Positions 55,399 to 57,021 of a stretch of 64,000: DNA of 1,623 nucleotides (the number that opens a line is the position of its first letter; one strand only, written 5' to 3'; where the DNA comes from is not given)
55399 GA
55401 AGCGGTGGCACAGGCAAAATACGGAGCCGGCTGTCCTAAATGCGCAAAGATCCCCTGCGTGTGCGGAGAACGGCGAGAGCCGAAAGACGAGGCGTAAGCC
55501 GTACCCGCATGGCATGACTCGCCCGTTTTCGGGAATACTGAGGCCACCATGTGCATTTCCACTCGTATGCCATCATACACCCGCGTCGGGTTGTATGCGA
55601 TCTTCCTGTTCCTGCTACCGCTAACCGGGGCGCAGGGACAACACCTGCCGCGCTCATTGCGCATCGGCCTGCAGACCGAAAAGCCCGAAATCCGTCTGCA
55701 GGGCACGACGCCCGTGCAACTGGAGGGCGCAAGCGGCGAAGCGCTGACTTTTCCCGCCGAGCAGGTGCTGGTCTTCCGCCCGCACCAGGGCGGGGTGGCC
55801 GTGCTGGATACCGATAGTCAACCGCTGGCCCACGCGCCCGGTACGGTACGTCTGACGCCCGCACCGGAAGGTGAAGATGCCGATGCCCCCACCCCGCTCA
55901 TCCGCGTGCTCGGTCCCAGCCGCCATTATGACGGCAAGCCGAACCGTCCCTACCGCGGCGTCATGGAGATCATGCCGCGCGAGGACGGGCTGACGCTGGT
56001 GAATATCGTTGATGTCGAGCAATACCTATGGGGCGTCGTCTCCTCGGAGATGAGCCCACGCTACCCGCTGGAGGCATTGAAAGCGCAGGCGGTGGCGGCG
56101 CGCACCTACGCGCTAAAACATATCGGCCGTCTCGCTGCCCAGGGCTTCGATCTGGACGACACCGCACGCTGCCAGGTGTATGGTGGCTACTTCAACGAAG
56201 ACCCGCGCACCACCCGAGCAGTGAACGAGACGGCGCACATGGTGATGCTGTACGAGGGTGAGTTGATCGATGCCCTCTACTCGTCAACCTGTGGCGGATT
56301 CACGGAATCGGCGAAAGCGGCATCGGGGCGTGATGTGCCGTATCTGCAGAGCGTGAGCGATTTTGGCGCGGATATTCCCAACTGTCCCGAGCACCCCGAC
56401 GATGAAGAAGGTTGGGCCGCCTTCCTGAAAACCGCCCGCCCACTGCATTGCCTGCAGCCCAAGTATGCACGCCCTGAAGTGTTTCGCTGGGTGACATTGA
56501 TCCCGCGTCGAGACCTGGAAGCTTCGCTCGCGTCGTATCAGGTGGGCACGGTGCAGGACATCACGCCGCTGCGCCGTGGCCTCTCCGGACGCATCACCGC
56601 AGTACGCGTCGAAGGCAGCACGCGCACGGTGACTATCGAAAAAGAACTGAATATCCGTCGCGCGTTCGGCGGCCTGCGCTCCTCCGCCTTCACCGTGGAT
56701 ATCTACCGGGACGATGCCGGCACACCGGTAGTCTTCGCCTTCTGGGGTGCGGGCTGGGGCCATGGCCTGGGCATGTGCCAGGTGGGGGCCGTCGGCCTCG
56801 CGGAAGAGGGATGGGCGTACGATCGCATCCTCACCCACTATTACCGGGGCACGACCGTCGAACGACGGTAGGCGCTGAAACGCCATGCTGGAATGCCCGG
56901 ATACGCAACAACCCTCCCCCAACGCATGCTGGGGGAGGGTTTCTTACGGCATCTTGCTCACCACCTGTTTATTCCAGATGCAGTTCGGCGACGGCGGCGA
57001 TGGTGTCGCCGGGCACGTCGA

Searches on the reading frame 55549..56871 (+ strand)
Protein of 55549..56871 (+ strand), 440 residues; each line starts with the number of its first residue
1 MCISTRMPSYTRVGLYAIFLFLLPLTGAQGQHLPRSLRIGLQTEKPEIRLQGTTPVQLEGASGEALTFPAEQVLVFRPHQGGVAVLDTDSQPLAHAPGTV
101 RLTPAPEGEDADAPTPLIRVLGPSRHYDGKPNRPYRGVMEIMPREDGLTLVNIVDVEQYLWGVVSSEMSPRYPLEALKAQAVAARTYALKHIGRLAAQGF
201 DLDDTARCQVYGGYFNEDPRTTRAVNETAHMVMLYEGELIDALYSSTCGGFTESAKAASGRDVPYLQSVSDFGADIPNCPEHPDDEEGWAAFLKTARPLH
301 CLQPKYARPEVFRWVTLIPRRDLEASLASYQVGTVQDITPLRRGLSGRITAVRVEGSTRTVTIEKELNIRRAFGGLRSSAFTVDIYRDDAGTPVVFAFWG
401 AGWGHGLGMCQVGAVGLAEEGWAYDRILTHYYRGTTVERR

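Call 64: search_protein_families(library=pfam, proteins=[window:55549-56871:+], max_evalue=0.0001)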
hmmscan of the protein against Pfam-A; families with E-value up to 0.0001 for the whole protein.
window:55549-56871:+ (440 aa): 1 family
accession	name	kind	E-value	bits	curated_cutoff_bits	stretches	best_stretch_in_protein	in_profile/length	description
PF08486.15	SpoIID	-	3.5e-29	101.7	23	1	145-235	2-97/97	Stage II sporulation protein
